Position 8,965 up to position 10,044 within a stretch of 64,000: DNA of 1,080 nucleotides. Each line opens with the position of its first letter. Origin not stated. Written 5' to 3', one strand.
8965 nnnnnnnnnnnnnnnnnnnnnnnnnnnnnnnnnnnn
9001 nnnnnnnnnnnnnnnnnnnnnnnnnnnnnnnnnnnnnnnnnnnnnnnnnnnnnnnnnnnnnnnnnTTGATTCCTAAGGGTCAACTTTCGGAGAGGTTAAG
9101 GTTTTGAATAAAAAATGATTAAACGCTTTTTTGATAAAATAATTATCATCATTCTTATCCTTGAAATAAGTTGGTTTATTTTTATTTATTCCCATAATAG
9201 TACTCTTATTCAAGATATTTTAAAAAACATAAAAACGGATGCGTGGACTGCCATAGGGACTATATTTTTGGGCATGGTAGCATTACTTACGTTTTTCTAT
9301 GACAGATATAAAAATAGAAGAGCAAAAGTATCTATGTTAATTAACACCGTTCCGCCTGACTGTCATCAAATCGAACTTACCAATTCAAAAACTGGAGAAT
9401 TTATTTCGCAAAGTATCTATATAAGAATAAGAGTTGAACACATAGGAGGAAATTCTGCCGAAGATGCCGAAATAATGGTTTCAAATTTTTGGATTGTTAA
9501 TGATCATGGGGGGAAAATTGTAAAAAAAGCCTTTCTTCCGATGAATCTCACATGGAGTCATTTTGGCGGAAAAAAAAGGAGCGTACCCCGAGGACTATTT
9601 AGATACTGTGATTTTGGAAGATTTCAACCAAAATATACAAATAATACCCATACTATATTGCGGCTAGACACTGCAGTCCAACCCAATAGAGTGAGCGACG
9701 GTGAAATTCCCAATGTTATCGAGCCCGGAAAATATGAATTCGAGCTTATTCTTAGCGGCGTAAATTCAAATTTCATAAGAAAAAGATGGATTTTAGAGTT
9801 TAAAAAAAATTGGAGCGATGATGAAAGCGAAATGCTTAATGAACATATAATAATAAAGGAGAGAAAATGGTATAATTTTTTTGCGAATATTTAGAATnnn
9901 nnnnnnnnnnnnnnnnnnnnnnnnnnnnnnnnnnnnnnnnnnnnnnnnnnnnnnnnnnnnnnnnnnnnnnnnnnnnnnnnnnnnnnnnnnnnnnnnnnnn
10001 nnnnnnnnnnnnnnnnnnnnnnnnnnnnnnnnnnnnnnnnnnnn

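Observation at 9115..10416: AT-rich two-gene operon (2-TM membrane protein + CxxC/R-x6-H protein): possible uncharacterised abortive-infection/defence pair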

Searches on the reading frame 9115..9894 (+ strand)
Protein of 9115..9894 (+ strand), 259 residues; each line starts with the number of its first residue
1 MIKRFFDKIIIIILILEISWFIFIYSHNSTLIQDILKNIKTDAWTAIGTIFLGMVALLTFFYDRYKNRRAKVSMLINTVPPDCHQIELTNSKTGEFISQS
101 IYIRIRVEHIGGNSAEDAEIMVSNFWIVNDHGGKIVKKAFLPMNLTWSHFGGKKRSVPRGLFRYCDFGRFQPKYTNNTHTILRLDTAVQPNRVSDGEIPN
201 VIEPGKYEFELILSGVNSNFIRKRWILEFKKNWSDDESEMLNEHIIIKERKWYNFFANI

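Call 3: search_protein_families(library=pfam, proteins=[window:9115-9894:+], max_evalue=0.1)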
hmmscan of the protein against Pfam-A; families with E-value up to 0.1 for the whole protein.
window:9115-9894:+ (259 aa): 2 families
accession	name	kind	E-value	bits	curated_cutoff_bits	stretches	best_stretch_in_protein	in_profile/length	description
PF03787.20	RAMPs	-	0.02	15.8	22.1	1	101-243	67-166/189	RAMP superfamily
PF04971.17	Phage_holin_2_1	-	0.083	13.3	26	0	32-72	20-63/64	Bacteriophage P21 holin S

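Call 4: search_protein_families(library=padloc, proteins=[window:9115-9894:+], max_evalue=0.1)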
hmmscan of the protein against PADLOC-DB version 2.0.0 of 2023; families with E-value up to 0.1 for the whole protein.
window:9115-9894:+ (259 aa): 0 families

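Call 5: search_protein_families(library=ncbifam, proteins=[window:9115-9894:+], max_evalue=1)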
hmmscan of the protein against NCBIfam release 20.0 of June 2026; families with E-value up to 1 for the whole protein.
window:9115-9894:+ (259 aa): 2 families
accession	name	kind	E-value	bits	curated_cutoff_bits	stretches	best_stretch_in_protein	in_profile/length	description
NF011775.0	PRK15238.1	equivalog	0.017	14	400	1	9-70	435-495/500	glutamate/gamma-aminobutyrate family transporter YjeM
NF033891.1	surf_exc_IncI1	exception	0.27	10.7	100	0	8-42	54-88/210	plasmid IncI1-type surface exclusion protein ExcA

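Call 6: search_protein_families(library=phrogs, proteins=[window:9115-9894:+], max_evalue=1)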
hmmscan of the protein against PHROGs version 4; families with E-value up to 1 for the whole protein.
window:9115-9894:+ (259 aa): 0 families

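Call 9: find_homologous_proteins(query=window:9115-9891:+, max_evalue=0.01)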
Query window:9115-9891:+ (259 aa): 80 proteins with E <= 0.01 among 459 candidates.
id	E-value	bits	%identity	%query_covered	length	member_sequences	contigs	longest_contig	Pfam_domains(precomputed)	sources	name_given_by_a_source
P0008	4.9e-173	592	100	100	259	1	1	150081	-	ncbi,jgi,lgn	ncbi:MAG: hypothetical protein WC831_02425 [Parcubacteria group bacterium]|jgi:hypothetical protein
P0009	4.4e-133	461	76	99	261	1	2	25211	-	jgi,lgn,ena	jgi:hypothetical protein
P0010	5.6e-130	451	74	100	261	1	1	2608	-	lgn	-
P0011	1.0e-129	450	74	100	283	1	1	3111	-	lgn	-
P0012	7.3e-128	444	74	99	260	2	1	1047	-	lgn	-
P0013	2.6e-127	442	73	99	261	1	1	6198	-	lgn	-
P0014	3.1e-122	425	71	94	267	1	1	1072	-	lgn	-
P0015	9.9e-121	421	70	100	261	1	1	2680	-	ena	-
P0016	6.9e-118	411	70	98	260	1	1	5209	-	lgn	-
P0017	1.4e-116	407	70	100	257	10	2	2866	-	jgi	jgi:hypothetical protein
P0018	4.4e-114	399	69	98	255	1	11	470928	-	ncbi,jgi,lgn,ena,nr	ncbi:MAG TPA: hypothetical protein P5262_01775 [Candidatus Moranbacteria bacterium]|nr:hypothetical 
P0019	1.5e-111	390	64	99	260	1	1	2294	-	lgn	-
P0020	6.6e-68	247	54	83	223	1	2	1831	-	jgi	jgi:hypothetical protein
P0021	4.2e-66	241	51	85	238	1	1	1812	-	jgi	jgi:hypothetical protein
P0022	1.1e-62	230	49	85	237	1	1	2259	-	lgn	-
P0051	9.3e-53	198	47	76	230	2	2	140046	-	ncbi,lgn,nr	ncbi:MAG: hypothetical protein KBD26_01430 [Candidatus Pacebacteria bacterium]|nr:hypothetical prote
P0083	2.1e-39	154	41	79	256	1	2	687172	-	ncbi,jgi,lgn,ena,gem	ncbi:MAG: hypothetical protein WCT32_00045 [Patescibacteria group bacterium]|jgi:hypothetical protei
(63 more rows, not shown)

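Call 11: find_encoding_contigs(protein=P0018, flank=5000, max_places=3)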
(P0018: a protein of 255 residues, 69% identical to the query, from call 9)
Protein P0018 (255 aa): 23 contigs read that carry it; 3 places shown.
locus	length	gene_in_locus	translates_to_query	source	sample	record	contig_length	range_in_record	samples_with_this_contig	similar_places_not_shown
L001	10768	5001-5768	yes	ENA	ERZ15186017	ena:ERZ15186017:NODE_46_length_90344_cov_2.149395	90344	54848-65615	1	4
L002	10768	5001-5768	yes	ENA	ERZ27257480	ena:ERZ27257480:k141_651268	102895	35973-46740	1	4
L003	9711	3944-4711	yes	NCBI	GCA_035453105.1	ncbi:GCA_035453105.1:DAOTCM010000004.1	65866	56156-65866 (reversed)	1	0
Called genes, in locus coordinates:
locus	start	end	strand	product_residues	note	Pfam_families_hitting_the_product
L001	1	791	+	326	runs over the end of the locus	-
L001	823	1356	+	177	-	PF07929:PRiA4_ORF3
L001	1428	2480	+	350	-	PF02661:Fic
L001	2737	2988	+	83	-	-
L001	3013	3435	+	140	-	-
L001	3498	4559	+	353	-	PF02661:Fic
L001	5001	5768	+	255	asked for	-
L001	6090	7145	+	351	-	PF03965:Penicillinase_R, PF02661:Fic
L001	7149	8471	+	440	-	PF02689:Herpes_Helicase (faint), PF05970:PIF1, PF13245:AAA_19, PF13401:AAA_22 (weak), PF13604:AAA_30, PF01443:Viral_helicase1 (faint), PF07728:AAA_5 (weak), PF21530:Pif1_2B_dom (weak)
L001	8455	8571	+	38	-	-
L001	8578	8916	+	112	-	PF24709:DUF7670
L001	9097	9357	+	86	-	-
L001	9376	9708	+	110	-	PF02579:Nitro_FeMo-Co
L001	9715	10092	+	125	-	PF02579:Nitro_FeMo-Co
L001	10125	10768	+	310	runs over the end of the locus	PF01656:CbiA, PF10609:ParA, PF00037:Fer4 (weak), PF13237:Fer4_10 (weak), PF14697:Fer4_21, PF12838:Fer4_7 (weak), PF13187:Fer4_9 (weak), PF00037:Fer4 (weak), +7 more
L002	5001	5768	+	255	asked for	-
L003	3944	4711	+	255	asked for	-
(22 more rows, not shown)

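Call 12: find_encoding_contigs(protein=P0009, flank=5000, max_places=2)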
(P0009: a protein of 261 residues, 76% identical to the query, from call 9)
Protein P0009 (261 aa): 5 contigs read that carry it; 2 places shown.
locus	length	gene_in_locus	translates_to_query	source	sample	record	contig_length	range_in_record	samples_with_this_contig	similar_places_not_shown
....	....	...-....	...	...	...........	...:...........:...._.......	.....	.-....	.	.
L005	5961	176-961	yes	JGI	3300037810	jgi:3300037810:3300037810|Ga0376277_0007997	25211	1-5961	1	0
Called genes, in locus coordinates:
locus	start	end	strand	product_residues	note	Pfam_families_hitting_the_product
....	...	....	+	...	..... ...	-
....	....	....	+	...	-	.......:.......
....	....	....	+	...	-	-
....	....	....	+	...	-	-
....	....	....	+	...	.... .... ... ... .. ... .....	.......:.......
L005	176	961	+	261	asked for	-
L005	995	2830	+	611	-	PF10011:DUF2254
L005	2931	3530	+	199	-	-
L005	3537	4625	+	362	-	-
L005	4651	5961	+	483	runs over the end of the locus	PF11074:DUF2779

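Call 23: predict_structure(alignment_id=A2)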
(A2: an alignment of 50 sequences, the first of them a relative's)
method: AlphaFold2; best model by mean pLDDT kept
length: 259 residues; sequences in the alignment: 50
mean_pLDDT: 90.8   pTM: 0.75
mean pLDDT of the five models: 90.8, 90.1, 90.0, 89.0, 86.5
residues with pLDDT >= 90: 173; 70-90: 82; 50-70: 4; < 50: 0
segments of 3 or more residues with pLDDT < 50: none
pLDDT, mean of each block of 10 residues (from residue 1): 81 89 82 76 86 93 86 95 91 92 97 95 96 94 90 82 96 88 93 90 97 95 98 95 96 86
secondary structure, 60 per line:
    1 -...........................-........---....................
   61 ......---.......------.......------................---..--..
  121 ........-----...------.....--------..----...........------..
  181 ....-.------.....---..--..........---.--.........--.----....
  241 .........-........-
elements in order: H2-28 H30-37 H41-66 E70-76 E83-89 E96-111 E119-128 E134-136 E143-147 E162-172 E179-184 E205-214 E221-229 H237-244 E245-249 H251-258

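Call 24: find_encoding_contigs(protein=P0083, flank=5000, max_places=2)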
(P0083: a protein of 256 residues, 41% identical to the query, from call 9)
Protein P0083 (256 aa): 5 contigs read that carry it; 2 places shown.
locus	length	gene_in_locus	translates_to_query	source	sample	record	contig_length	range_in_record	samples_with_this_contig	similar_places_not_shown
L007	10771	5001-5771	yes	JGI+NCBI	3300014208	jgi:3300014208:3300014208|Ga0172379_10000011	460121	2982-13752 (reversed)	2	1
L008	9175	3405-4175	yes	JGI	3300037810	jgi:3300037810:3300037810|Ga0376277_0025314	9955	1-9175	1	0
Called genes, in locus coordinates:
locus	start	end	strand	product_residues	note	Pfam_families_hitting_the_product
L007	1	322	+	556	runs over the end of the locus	PF05970:PIF1, PF13604:AAA_30, PF01443:Viral_helicase1 (faint), PF13245:AAA_19, PF13538:UvrD_C_2 (faint), PF02689:Herpes_Helicase (weak), PF13280:WYL (weak)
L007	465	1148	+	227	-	PF03575:Peptidase_S51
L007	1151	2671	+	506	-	PF12161:HsdM_N, PF02384:N6_Mtase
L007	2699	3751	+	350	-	-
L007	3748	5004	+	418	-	PF01420:Methylase_S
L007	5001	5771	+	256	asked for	-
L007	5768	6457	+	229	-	-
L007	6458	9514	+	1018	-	PF04313:HSDR_N, PF00270:DEAD (weak), PF04851:ResIII, PF18766:SWI2_SNF2, PF22679:T1R_D3-like, PF11867:T1RH-like_C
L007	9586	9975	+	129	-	-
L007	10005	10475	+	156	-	-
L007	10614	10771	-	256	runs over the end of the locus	PF00300:His_Phos_1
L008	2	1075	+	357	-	?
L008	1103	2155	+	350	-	-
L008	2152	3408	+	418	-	PF01420:Methylase_S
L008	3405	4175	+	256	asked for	-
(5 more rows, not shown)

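Call 25: find_encoding_contigs(protein=P0051, flank=5000, max_places=2)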
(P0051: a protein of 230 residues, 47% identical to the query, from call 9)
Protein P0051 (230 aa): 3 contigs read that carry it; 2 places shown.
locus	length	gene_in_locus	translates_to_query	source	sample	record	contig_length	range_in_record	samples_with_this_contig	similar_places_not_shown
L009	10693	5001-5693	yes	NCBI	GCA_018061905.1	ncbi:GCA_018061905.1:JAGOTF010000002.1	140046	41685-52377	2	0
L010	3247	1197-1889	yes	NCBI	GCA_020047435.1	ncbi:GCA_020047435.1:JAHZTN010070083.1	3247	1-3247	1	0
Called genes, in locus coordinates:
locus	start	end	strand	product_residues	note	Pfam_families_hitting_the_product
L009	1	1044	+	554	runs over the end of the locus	PF05970:PIF1, PF13245:AAA_19, PF13401:AAA_22, PF13604:AAA_30, PF14493:HTH_40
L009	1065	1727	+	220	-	-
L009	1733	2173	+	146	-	-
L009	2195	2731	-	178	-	PF00857:Isochorismatase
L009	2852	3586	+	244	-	-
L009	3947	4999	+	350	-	PF13651:EcoRI_methylase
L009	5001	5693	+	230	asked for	-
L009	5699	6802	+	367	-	PF03235:GmrSD_N, PF14279:HNH_5 (faint), PF01844:HNH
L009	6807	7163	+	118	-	-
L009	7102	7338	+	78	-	-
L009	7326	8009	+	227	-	-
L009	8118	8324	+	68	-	PF04024:PspC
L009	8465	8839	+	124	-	-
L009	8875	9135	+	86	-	PF00581:Rhodanese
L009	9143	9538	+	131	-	PF03073:TspO_MBR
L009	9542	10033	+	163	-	PF10517:DM13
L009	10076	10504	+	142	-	-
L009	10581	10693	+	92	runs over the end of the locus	PF08922:DUF1905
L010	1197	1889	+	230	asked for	-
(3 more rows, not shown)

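Call 31: fold_search(model_id=the predicted structure, library=pdb)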
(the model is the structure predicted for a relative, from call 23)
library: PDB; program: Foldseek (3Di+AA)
matches with E <= 10: 582; with E <= 0.001: 0
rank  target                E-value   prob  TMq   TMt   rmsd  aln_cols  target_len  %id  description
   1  6byi_A                1.4e-02  0.97  0.23  0.09  10.8       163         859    7  Crystal structure of the acid-base mutant (E477A) of the GH2 exo-beta-mannanase from Xanthomonas axonopodis pv. citri (released 2018-07-18)
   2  2ygv_A                1.4e-02  0.82  0.21  0.31  10.5       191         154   12  Conserved N-terminal domain of the yeast Histone Chaperone Asf1 in complex with the C-terminal fragment of Rad53 (released 2012-02-15)
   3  9dnm_A                1.4e-02  0.54  0.19  0.13  23.8       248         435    7  Structure of rat beta-arrestin 1 bound to allosteric inhibitor (released 2025-01-22)
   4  6d50_A                1.5e-02  0.97  0.24  0.09   9.8       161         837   10  Bacteroides uniforms beta-glucuronidase 2 bound to D-glucaro-1,5-lactone (released 2018-10-17)
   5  6byc                  1.7e-02  0.95  0.23  0.09  10.8       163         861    7  Crystal structure of the GH2 exo-beta-mannanase from Xanthomonas axonopodis pv. citri (released 2018-07-18)
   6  2ygv_D                2.0e-02  0.77  0.21  0.31  10.2       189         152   13  Conserved N-terminal domain of the yeast Histone Chaperone Asf1 in complex with the C-terminal fragment of Rad53 (released 2012-02-15)
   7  6byg_A                2.1e-02  0.97  0.24  0.09   9.7       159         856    7  Crystal structure of the nucleophile mutant (E575A) of the GH2 exo-beta-mannanase from Xanthomonas axonopodis pv. citr (released 2018-07-18)
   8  7s5t_A                2.1e-02  0.72  0.22  0.19  16.4       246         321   13  Human KATP channel in open conformation, focused on Kir (C166S G334D double mutant) and SUR TMD0 (released 2021-12-01)
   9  3fn9_D                2.6e-02  0.97  0.25  0.11   9.2       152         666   10  Crystal structure of putative beta-galactosidase from bacteroides fragilis (released 2009-01-13)
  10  4rrp_P                2.6e-02  0.75  0.24  0.34   8.9       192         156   13  Crystal Structure of the Fab complexed with antigen Asf1p, Northeast Structural Genomics Consortium (NESG) Target PdR1 (released 2014-12-31)
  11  8fut                  2.6e-02  0.44  0.20  0.16  17.0       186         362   10  Crystal structure of Xenopus laevis arrestin 1 - P3121 crystal form (released 2024-07-24)
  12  5z87_A                3.0e-02  0.84  0.23  0.10   8.3       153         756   11  Structural of a novel b-glucosidase EmGH1 at 2.3 angstrom from Erythrobacter marinus (released 2019-02-06)
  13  7u7m_B                3.0e-02  0.57  0.22  0.19  17.6       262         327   12  Cryo-EM structure of the pancreatic ATP-sensitive potassium channel in the presence of carbamazepine and ATP with Kir6 (released 2022-08-31)
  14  4rrp_O                3.0e-02  0.41  0.18  0.26  10.9       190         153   11  Crystal Structure of the Fab complexed with antigen Asf1p, Northeast Structural Genomics Consortium (NESG) Target PdR1 (released 2014-12-31)
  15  5vi0_A                3.2e-02  0.93  0.23  0.18   8.0       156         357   10  Pseudomonas fluorescens alkylpurine DNA glycosylase AlkC bound to DNA containing an abasic site analog (released 2017-10-25)
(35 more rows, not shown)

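Call 37: find_related_loci(query=A2, collection=genome_contigs, flank=6000)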
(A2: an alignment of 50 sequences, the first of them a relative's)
Query A2 (259 aa) in genome_contigs; peptide patterns used: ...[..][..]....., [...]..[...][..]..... (x = any residue, [..] = any of these).
43 stretches matched a pattern; 35 encode a relative of the query (tblastn E <= 1e-3); 35 distinct loci.
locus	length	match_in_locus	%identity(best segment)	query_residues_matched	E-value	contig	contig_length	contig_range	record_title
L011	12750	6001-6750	69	1-256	4e-119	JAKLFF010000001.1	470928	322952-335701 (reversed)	MAG: Patescibacteria group bacterium isolate RA.bin150 RA.bin150_1, whole genome shotgun sequence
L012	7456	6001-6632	82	45-256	3e-98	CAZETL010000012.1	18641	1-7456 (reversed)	MAG TPA_asm: uncultured Bdellovibrionales bacterium isolate binchicken_co128_378 genome assembly, contig: NODE_2295_leng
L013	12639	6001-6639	49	41-251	3e-59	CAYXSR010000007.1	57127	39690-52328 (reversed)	MAG TPA_asm: uncultured Pseudomonadales bacterium isolate SRP323688_co1_112 genome assembly, contig: NODE_1057_length_57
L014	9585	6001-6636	51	41-251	2e-59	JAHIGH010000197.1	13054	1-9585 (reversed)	MAG: Patescibacteria group bacterium isolate KR11_N2.mb.17 KR11_N2.mb.17_k141_118506, whole genome shotgun sequence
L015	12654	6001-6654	46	35-249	3e-57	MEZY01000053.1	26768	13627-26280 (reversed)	MAG: Candidatus Berkelbacteria bacterium RIFOXYA2_FULL_43_10 rifoxya2_full_scaffold_817, whole genome shotgun sequence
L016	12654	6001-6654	47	39-251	2e-56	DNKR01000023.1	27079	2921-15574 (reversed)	MAG TPA_asm: Candidatus Uhrbacteria bacterium isolate UBA9568 contig_4219, whole genome shotgun sequence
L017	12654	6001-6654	46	35-249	1e-54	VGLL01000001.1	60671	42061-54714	MAG: Candidatus Shapirobacteria bacterium isolate K_DeepCast_150m_m1_139 K_DeepCast_150m_m1_139_Ga0194126_10000589, whol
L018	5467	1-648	44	38-251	3e-52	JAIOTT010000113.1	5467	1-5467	MAG: Bacteroidales bacterium isolate SMBSF77 bin_98_k127_627983, whole genome shotgun sequence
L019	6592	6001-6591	48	41-236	4e-52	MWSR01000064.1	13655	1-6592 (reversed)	MAG: Microgenomates bacterium UTCPR1 contig_6730, whole genome shotgun sequence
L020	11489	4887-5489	43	44-245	2e-49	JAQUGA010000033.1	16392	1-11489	MAG: Bacteroidales bacterium isolate STCSWMC_213 NODE_9321_length_16392_cov_5.083984_ST_CSWMC, whole genome shotgun sequ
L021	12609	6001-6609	43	44-247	4e-48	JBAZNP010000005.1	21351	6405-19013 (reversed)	MAG: Patescibacteria group bacterium isolate SO_2017_LW4_72 scaffold_4965_c1_LW137-91_2017, whole genome shotgun sequenc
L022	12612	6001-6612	44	39-241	1e-47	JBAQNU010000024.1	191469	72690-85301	MAG: Candidatus Moraniibacteriota bacterium isolate MFD12002_ilm_asm_bin39 k127_99333, whole genome shotgun sequence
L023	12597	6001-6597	42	44-241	1e-47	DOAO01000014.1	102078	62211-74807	MAG TPA_asm: Patescibacteria group bacterium isolate UBA12445 contig_5039, whole genome shotgun sequence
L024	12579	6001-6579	47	47-241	1e-47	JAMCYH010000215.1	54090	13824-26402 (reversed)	MAG: Deltaproteobacteria bacterium isolate FK_Sedi_B_Bin.36 NODE_1487_length_54090_cov_7.23631, whole genome shotgun seq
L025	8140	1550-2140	41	44-242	4e-47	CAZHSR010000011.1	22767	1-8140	MAG TPA_asm: uncultured Candidatus Saccharibacteria bacterium isolate SRP192927_co7_633 genome assembly, contig: NODE_39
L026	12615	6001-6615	42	40-251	4e-45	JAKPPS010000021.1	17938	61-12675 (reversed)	MAG: bacterium isolate JPNA_maxbin.143 k141_897488, whole genome shotgun sequence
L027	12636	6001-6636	41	54-257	1e-44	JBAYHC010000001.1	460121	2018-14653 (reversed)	MAG: Patescibacteria group bacterium isolate SO_2016_GW1_140 scaffold00011_OW334_2016, whole genome shotgun sequence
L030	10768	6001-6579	39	51-246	3e-37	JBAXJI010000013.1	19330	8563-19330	MAG: Candidatus Saccharibacteria bacterium isolate ELA371 MAG371_13, whole genome shotgun sequence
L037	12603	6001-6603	30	64-251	9e-19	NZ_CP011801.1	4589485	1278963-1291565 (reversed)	Nitrospira moscoviensis strain NSP M-1 chromosome, complete genome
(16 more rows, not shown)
